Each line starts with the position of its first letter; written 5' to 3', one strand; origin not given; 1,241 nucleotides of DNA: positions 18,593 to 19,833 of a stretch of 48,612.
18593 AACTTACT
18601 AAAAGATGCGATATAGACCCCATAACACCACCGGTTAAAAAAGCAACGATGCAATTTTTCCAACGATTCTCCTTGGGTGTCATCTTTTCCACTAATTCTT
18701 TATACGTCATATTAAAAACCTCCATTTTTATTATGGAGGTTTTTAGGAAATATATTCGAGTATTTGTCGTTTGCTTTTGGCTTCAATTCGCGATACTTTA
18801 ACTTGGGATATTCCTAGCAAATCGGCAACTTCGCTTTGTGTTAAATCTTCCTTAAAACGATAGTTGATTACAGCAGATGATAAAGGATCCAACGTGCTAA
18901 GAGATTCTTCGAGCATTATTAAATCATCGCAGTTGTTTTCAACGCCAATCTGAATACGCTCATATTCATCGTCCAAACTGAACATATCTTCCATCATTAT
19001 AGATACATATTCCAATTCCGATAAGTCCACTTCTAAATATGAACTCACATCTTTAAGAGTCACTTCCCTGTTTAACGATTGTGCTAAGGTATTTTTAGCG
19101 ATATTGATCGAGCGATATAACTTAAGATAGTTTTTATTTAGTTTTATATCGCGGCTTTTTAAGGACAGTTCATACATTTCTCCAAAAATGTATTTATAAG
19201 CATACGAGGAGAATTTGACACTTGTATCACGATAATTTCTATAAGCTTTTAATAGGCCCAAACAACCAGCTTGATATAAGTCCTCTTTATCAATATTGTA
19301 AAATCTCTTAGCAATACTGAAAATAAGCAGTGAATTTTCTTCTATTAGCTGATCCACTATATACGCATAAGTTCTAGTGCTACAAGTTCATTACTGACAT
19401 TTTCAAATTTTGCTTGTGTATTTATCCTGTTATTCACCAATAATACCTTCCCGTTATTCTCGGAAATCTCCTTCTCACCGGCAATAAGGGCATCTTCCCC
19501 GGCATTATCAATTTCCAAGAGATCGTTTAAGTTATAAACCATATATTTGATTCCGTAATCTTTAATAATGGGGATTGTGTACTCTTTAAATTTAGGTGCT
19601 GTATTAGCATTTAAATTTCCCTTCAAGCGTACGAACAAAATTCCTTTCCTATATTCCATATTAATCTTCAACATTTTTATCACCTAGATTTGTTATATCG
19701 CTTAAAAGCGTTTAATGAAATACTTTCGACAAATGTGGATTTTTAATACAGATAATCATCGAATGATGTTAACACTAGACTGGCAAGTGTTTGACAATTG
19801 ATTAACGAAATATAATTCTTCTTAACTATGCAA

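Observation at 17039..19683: Sigma-F locus without spoIIAB, and a SpoIIAA-like protein with no phosphorylatable Ser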

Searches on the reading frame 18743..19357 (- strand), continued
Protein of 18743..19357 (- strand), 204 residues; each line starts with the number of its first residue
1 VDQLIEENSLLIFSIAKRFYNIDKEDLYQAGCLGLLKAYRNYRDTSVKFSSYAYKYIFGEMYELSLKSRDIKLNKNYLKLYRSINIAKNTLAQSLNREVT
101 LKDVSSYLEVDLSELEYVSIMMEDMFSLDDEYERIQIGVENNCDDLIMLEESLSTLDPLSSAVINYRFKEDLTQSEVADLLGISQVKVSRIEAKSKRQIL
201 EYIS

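Call 65: list_cluster_members(proteins=[P0002, P0014, P0061, P0192])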
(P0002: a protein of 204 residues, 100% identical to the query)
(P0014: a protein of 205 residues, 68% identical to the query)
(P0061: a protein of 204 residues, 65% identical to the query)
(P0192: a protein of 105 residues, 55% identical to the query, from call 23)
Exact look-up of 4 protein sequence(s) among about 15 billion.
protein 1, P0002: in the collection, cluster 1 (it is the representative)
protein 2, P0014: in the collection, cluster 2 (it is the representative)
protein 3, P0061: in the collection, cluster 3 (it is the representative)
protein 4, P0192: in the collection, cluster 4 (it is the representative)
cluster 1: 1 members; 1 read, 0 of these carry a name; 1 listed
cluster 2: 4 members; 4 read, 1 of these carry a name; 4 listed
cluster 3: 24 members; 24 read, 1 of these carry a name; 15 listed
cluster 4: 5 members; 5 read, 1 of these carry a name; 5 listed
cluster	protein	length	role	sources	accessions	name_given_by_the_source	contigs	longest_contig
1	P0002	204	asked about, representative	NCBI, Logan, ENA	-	-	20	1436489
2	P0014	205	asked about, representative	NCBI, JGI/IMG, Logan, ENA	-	-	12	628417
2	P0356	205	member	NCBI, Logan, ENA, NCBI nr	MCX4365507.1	MAG: sigma-70 family RNA polymerase sigma factor [Bacilli bacterium] | sigma-70 family RNA polymerase sigma factor [Bacilli bacterium]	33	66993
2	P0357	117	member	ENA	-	-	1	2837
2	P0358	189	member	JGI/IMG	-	-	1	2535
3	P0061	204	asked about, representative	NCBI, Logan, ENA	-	-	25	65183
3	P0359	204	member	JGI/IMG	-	RNA polymerase sigma factor, sigma-70 family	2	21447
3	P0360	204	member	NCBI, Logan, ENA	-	-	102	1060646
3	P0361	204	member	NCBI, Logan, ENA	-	-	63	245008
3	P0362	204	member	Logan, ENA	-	-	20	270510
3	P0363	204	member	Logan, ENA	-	-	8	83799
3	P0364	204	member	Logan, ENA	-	-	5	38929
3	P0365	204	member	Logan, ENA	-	-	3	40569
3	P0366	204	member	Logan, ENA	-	-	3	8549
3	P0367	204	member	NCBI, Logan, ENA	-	-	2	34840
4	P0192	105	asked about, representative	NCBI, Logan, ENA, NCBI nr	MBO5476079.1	MAG: STAS domain-containing protein [Bacilli bacterium] | STAS domain-containing protein [Bacilli bacterium]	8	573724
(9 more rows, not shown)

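Call 66: find_encoding_contigs(protein=P0002, flank=1000, max_places=4)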
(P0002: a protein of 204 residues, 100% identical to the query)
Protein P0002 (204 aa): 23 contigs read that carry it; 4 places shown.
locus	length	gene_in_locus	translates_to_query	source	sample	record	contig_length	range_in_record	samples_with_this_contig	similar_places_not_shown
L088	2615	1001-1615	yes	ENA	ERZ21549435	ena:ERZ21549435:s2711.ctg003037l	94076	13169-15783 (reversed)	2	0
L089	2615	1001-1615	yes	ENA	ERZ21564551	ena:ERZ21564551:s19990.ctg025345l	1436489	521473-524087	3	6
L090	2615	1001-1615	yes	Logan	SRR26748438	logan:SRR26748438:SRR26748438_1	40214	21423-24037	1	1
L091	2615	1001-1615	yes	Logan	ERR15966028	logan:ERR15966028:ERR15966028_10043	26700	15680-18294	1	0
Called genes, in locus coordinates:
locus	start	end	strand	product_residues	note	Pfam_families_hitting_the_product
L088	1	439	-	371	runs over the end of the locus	PF00753:Lactamase_B, PF23023:Anti-Pycsar_Apyc1 (weak), PF12706:Lactamase_B_2, PF22505:RNase_J_b_CASP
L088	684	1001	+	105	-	PF01740:STAS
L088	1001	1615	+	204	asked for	PF04542:Sigma70_r2, PF04545:Sigma70_r4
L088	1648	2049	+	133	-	PF03862:SpoVAC_SpoVAEB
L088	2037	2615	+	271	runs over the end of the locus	PF07451:SpoVAD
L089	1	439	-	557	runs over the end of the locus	PF00753:Lactamase_B, PF23023:Anti-Pycsar_Apyc1 (weak), PF12706:Lactamase_B_2, PF22505:RNase_J_b_CASP, PF07521:RMMBL, PF17770:RNase_J_C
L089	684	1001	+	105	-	PF01740:STAS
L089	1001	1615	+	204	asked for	PF04542:Sigma70_r2, PF04545:Sigma70_r4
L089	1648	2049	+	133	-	PF03862:SpoVAC_SpoVAEB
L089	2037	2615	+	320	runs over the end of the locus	PF07451:SpoVAD, PF08545:ACP_syn_III (faint)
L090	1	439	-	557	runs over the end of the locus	PF00753:Lactamase_B, PF23023:Anti-Pycsar_Apyc1 (weak), PF12706:Lactamase_B_2, PF22505:RNase_J_b_CASP, PF07521:RMMBL, PF17770:RNase_J_C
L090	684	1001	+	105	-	PF01740:STAS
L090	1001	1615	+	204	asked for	PF04542:Sigma70_r2, PF04545:Sigma70_r4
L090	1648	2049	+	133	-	PF03862:SpoVAC_SpoVAEB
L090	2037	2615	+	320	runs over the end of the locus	PF07451:SpoVAD, PF08545:ACP_syn_III (faint)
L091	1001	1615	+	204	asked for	PF04542:Sigma70_r2, PF04545:Sigma70_r4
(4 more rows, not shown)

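Call 67: search_protein_families(library=ncbifam, proteins=[L049:2151-3572:+, L066:2428-3813:+], max_evalue=0.01)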
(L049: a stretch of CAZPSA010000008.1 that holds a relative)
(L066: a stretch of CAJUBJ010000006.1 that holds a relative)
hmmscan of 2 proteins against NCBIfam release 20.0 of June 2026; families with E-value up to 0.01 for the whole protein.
L049:2151-3572:+ (473 aa): 1 family
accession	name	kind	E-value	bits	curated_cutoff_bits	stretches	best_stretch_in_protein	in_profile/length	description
TIGR04211.1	SH3_and_anchor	equivalog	0.0028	17.3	65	1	372-468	86-184/198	TIGR04211 family SH3 domain-containing protein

L066:2428-3813:+ (461 aa): 0 families

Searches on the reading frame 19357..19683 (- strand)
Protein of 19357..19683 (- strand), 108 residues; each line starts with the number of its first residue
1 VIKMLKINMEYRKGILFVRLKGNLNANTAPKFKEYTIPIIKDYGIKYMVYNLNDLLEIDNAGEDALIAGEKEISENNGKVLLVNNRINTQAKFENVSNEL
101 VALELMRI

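Call 3: search_protein_families(library=pfam, proteins=[window:19357-19683:-], max_evalue=0.01)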
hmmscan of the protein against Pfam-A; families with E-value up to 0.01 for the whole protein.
window:19357-19683:- (108 aa): 1 family
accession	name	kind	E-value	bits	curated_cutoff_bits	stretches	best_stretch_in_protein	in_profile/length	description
PF01740.26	STAS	-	1.9e-11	44.1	22.6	1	7-96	2-91/106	STAS domain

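Call 4: search_protein_families(library=ncbifam, proteins=[window:19357-19683:-], max_evalue=0.01)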
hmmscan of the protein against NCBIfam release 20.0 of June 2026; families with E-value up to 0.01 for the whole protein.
window:19357-19683:- (108 aa): 2 families
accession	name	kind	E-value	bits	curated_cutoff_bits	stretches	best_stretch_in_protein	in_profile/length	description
TIGR00377.1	ant_ant_sig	superfamily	2.7e-10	40.1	53.45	1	5-86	3-84/108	anti-sigma factor antagonist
TIGR02886.1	spore_II_AA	equivalog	1.3e-09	38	114.75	1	7-90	1-84/106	anti-sigma F factor antagonist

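Call 23: find_homologous_proteins(query=window:19357-19674:-, max_evalue=0.001)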
Query window:19357-19674:- (105 aa): 115 proteins with E <= 0.001 among 122 candidates.
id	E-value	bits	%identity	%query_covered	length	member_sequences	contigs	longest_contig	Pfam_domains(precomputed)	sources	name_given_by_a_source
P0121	2.5e-57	209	98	100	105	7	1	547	PF01740.27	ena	-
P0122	2.2e-49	183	83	100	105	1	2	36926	PF01740.27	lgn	-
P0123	1.5e-46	174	76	100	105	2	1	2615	PF01740.27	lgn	-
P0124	2.2e-45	170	77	100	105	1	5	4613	PF01740.27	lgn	-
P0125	6.3e-45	169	76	100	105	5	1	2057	PF01740.27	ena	-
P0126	8.1e-45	169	77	100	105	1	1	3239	PF01740.27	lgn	-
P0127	9.8e-44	165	78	95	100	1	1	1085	PF01740.27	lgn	-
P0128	1.4e-43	165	74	100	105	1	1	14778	PF01740.27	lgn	-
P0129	3.5e-43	163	70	100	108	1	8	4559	PF01740.27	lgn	-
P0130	8.3e-43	162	76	100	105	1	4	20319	PF01740.27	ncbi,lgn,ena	-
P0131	2.5e-42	161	71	100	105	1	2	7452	PF01740.27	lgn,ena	-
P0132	1.1e-41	158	70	100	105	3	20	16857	PF01740.27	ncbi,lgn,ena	-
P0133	6.2e-41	156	71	100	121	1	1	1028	PF01740.27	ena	-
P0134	6.5e-41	156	70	100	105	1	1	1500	PF01740.27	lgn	-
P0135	6.6e-41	156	70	100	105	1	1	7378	PF01740.27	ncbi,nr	ncbi:MAG: STAS domain-containing protein [Erysipelotrichales bacterium]|nr:STAS domain-containing pr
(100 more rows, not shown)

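Call 32: predict_structure(alignment_id=A2)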
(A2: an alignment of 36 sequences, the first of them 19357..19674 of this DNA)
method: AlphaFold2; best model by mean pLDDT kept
length: 105 residues; sequences in the alignment: 36
mean_pLDDT: 91.0   pTM: 0.83
mean pLDDT of the five models: 91.0, 91.0, 90.7, 87.9, 86.9
residues with pLDDT >= 90: 77; 70-90: 25; 50-70: 3; < 50: 0
segments of 3 or more residues with pLDDT < 50: none
pLDDT, mean of each block of 10 residues (from residue 1): 94 95 96 95 95 94 96 94 75 86 72
secondary structure, 60 per line:
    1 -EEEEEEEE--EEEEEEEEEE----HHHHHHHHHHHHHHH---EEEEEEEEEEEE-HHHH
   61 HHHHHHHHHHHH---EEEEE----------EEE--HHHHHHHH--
elements in order: E2-9 E12-21 H26-40 E44-55 H57-72 E76-80 E91-93 H96-103

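Call 35: fold_search(model_id=the predicted structure, library=pdb)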
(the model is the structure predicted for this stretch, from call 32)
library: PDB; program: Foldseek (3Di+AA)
matches with E <= 10: 1335; with E <= 0.001: 40
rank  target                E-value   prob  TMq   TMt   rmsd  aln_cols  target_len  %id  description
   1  1thn_B                1.8e-09  1.00  0.86  0.79   2.4       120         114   22  Crystal Structures of the ADP and ATP bound forms of the Bacillus Anti-sigma factor SpoIIAB in complex with the Anti-a (released 2004-06-15)
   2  1tid_B                2.6e-08  1.00  0.83  0.74   2.3       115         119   23  Crystal Structures of the ADP and ATP bound forms of the Bacillus Anti-sigma factor SpoIIAB in complex with the Anti-a (released 2004-06-15)
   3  1th8_B                2.7e-08  1.00  0.83  0.77   2.2       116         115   23  Crystal Structures of the ADP and ATP bound forms of the Bacillus Anti-sigma factor SpoIIAB in complex with the Anti-a (released 2004-06-15)
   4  1tid_D                4.1e-08  1.00  0.83  0.74   2.4       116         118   22  Crystal Structures of the ADP and ATP bound forms of the Bacillus Anti-sigma factor SpoIIAB in complex with the Anti-a (released 2004-06-15)
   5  1til_B                4.1e-08  1.00  0.84  0.76   2.3       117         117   23  Crystal Structures of the ADP and ATP bound forms of the Bacillus Anti-sigma factor SpoIIAB in complex with the Anti-a (released 2004-06-15)
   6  4hyl_B                1.1e-07  1.00  0.80  0.73   2.3       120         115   16  The crystal structure of an anti-sigma-factor antagonist from Haliangium ochraceum DSM 14365 (released 2012-11-28)
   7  1h4z                  1.9e-07  1.00  0.82  0.78   2.3       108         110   17  Structure of the Anti-Sigma Factor Antagonist SpoIIAA in its Unphosphorylated Form (released 2001-07-06)
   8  6m36_D                1.9e-07  1.00  0.69  0.73   5.2       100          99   19  The crystal structure of B. subtilis RsbV/RsbW complex in the monoclinic crystal form (released 2020-07-15)
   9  6m36_B                3.1e-07  1.00  0.69  0.73   5.2       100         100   19  The crystal structure of B. subtilis RsbV/RsbW complex in the monoclinic crystal form (released 2020-07-15)
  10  1vc1_A                8.0e-07  1.00  0.67  0.64   1.7        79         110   24  Crystal structure of the TM1442 protein from Thermotoga maritima, a homolog of the Bacillus subtilis general stress re (released 2004-09-28)
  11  6m36_H                8.6e-07  1.00  0.68  0.71   5.2       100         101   19  The crystal structure of B. subtilis RsbV/RsbW complex in the monoclinic crystal form (released 2020-07-15)
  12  6m36_F                1.1e-06  1.00  0.66  0.73   5.3       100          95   19  The crystal structure of B. subtilis RsbV/RsbW complex in the monoclinic crystal form (released 2020-07-15)
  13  4hyl_A                1.3e-06  1.00  0.78  0.73   3.0       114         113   18  The crystal structure of an anti-sigma-factor antagonist from Haliangium ochraceum DSM 14365 (released 2012-11-28)
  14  8ih8_B                2.7e-06  1.00  0.79  0.71   2.6       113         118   18  anti-sigmaF factor and Anti-sigmaF factor antagonist complex(usfx-RsfB) (released 2024-02-28)
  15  3f43                  6.5e-06  1.00  0.85  0.77   2.4       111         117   18  Crystal structure of a putative anti-sigma factor antagonist (tm1081) from thermotoga maritima at 1.59 A resolution (released 2008-11-25)
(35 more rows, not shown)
